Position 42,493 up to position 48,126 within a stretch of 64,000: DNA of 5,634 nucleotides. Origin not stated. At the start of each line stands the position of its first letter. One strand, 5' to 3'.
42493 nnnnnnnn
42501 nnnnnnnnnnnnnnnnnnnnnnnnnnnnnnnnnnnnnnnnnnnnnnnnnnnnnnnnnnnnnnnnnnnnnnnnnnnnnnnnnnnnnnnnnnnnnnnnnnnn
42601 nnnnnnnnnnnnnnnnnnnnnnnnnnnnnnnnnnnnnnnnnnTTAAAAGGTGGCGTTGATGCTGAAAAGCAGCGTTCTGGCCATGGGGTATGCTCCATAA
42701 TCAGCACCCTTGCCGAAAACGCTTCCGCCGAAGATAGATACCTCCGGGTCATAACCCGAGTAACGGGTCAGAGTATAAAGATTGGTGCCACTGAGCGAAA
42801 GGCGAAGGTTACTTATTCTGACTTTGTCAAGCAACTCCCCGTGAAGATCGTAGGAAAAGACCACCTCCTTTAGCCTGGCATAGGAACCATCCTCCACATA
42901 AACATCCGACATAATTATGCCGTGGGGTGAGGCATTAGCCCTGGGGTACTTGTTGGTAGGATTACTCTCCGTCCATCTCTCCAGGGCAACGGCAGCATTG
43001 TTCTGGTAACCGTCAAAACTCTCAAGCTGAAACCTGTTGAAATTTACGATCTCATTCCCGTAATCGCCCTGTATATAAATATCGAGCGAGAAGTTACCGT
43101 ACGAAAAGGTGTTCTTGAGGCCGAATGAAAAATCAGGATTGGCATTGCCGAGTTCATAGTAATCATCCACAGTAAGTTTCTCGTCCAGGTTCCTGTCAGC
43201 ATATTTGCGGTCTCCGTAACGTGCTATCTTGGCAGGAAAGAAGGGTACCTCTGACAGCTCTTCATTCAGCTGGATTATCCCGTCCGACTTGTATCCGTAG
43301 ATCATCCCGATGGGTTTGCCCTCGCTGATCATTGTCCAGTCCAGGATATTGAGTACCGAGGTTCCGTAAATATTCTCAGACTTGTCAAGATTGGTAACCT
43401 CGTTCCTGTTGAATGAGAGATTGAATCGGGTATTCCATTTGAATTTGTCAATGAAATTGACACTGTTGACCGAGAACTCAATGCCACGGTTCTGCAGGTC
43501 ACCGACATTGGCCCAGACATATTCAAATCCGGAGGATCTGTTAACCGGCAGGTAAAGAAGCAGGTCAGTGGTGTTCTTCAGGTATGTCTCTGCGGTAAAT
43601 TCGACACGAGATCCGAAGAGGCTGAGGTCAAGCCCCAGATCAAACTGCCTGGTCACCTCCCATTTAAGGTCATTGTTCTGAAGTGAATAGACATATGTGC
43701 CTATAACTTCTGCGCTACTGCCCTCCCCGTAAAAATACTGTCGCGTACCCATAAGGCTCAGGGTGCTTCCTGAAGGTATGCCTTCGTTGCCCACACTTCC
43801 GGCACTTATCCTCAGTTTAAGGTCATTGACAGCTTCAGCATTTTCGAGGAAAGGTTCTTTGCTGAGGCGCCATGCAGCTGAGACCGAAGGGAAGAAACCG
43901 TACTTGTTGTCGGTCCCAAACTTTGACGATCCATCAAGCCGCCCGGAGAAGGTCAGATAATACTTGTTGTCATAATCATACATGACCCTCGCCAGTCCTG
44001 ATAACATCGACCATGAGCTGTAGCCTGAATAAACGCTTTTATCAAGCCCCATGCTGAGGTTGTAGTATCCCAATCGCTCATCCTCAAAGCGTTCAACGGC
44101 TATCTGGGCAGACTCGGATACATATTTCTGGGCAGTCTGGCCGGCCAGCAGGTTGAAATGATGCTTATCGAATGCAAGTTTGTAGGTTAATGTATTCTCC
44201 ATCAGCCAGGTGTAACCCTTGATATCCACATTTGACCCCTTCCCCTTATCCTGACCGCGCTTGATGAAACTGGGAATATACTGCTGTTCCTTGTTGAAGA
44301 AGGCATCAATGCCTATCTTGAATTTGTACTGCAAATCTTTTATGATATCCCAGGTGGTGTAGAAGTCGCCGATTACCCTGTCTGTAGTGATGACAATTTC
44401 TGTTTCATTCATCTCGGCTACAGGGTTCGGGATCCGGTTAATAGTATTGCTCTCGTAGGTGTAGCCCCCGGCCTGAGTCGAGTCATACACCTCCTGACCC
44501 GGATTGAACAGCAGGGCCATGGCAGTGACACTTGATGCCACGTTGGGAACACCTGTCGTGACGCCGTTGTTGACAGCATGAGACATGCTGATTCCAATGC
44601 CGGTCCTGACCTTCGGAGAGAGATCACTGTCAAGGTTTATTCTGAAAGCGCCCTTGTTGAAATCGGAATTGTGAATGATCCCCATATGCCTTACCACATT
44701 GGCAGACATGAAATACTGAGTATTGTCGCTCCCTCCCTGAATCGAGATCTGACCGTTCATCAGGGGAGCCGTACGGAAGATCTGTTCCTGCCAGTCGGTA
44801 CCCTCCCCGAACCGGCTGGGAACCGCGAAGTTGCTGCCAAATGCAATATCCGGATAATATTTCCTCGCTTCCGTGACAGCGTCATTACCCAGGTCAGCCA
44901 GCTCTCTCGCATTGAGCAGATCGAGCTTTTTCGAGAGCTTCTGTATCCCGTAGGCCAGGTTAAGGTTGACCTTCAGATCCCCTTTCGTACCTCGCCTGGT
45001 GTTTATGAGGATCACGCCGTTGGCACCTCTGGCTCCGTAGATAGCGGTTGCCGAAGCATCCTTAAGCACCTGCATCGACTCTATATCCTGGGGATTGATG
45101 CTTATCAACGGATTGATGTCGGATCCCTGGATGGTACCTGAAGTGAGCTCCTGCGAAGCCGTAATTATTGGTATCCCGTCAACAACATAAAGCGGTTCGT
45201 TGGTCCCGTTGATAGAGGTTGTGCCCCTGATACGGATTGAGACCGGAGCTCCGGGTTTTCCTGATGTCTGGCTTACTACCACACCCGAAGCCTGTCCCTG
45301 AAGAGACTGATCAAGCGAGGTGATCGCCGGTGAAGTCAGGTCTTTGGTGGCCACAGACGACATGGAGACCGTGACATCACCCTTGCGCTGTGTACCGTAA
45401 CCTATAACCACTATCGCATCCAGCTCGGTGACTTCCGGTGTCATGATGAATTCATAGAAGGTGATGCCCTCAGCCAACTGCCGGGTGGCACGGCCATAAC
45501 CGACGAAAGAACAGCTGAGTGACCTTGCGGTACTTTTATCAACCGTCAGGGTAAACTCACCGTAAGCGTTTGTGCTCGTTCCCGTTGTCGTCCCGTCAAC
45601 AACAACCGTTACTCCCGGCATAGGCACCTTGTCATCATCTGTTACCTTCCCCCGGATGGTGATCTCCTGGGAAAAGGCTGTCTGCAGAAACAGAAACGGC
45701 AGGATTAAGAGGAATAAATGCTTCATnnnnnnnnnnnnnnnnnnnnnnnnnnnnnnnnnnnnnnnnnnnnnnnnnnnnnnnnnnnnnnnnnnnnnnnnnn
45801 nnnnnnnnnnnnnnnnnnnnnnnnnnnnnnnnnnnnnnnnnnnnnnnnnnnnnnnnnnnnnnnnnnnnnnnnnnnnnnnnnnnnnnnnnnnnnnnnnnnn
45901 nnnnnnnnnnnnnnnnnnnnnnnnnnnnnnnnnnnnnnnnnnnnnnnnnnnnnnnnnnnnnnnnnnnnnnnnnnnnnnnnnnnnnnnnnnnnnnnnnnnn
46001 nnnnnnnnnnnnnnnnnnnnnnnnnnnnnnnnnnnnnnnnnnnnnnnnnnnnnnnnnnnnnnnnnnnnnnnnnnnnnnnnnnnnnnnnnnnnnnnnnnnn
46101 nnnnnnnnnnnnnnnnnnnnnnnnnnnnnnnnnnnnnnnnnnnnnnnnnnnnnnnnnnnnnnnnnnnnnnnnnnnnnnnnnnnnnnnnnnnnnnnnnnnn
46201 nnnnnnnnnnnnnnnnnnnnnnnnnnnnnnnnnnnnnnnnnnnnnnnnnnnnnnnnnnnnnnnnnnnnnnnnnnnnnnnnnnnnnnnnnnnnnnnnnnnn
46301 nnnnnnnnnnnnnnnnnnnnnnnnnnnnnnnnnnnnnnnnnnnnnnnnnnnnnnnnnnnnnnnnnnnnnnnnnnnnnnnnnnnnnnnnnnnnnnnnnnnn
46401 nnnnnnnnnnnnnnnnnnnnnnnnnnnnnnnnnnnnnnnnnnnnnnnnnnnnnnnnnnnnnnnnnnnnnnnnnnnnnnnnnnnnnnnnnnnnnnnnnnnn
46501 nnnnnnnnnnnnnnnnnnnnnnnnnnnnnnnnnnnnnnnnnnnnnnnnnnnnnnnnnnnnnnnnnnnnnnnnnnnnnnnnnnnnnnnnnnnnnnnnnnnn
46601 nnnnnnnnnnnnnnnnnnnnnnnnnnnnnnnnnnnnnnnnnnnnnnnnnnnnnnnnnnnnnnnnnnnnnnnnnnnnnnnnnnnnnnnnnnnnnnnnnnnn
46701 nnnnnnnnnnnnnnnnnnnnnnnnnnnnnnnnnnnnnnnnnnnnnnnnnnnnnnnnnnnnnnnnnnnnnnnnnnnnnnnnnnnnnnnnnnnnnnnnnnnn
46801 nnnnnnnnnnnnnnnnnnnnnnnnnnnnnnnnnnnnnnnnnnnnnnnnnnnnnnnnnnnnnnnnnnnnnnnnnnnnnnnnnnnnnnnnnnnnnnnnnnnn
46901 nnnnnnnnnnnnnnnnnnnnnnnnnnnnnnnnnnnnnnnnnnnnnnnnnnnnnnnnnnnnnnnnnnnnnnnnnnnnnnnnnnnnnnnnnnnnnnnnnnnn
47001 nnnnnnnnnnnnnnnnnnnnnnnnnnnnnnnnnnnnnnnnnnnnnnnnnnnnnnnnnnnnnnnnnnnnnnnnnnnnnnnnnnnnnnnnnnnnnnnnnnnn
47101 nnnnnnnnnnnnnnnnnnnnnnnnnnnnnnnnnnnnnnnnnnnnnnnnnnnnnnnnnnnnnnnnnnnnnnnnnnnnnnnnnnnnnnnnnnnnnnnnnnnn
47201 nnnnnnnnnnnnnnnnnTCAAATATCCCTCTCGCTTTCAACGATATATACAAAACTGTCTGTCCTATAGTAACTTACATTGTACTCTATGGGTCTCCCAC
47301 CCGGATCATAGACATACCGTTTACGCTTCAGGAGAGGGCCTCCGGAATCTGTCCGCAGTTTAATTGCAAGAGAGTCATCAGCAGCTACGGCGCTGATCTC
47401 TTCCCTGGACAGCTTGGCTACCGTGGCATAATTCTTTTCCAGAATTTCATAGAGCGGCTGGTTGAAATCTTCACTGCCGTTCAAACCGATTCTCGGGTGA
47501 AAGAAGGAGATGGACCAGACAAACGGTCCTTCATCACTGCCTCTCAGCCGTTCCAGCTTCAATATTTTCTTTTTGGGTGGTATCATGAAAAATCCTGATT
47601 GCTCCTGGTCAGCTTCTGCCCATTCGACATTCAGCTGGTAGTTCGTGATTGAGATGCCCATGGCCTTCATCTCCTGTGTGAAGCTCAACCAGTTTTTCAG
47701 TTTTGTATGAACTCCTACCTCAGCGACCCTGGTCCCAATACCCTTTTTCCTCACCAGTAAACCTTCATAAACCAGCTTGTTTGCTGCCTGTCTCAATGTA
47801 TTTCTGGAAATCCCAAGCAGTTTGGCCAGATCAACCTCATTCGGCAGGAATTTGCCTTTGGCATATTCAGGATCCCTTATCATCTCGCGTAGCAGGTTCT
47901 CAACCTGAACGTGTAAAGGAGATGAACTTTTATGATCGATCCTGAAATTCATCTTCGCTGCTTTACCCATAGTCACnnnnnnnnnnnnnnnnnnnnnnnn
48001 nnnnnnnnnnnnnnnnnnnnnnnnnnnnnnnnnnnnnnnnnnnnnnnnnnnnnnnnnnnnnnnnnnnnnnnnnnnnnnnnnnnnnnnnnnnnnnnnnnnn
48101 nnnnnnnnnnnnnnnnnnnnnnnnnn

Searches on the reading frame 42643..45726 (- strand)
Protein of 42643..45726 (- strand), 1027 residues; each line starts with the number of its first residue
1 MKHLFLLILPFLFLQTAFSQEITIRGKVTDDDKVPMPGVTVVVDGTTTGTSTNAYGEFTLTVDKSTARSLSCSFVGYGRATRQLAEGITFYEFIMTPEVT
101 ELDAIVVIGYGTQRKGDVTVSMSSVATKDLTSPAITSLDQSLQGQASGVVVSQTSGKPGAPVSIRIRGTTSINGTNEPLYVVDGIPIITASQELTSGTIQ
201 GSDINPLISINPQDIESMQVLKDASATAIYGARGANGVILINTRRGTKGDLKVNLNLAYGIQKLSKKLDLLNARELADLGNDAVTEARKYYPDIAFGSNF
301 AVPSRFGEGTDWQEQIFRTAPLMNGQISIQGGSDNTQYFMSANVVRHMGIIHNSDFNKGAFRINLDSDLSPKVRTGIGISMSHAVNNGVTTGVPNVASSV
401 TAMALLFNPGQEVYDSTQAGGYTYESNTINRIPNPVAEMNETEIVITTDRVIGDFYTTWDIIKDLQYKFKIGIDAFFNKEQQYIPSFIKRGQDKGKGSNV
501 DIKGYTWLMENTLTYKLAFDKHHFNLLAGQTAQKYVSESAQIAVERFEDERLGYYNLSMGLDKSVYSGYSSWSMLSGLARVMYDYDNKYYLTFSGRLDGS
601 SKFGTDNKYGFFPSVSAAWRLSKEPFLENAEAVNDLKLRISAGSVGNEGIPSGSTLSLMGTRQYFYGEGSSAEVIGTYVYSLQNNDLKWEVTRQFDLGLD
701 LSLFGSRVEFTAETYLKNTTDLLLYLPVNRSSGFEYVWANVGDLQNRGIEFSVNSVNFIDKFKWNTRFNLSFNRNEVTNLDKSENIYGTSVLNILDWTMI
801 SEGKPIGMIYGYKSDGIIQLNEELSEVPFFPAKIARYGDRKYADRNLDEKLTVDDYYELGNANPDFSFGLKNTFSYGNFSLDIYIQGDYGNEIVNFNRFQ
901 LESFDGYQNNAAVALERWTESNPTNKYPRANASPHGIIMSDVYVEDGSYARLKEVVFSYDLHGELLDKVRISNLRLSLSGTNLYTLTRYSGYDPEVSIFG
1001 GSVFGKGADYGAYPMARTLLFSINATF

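Call 12: search_protein_families(library=pfam, proteins=[window:42643-45726:-], max_evalue=0.001)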
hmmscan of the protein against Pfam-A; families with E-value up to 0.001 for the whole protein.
window:42643-45726:- (1027 aa): 4 families
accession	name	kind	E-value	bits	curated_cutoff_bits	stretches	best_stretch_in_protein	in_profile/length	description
PF07715.20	Plug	-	4.3e-17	63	23.9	1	116-238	3-107/107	TonB-dependent Receptor Plug Domain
PF13715.12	CarbopepD_reg_2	-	3.9e-15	56.1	32.2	1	24-107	1-88/88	CarboxypepD_reg-like domain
PF00593.30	TonB_dep_Rec_b-barrel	-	4.6e-15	56.9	27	1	443-863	55-418/436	TonB dependent receptor-like, beta-barrel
PF13620.12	CarboxypepD_reg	-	1e-09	39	32.3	1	23-83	1-65/82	Carboxypeptidase regulatory-like domain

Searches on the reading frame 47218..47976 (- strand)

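Call 12: search_protein_families(library=pfam, proteins=[window:47218-47976:-], max_evalue=0.001)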
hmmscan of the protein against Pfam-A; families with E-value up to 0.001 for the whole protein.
window:47218-47976:- (252 aa): 2 families
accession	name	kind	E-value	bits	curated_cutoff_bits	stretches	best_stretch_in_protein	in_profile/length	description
PF07702.18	UTRA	-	3.3e-25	89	23.8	1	106-242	2-140/141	UTRA domain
PF00392.27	GntR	-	7.8e-16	57.9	27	1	23-84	3-64/64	Bacterial regulatory proteins, gntR family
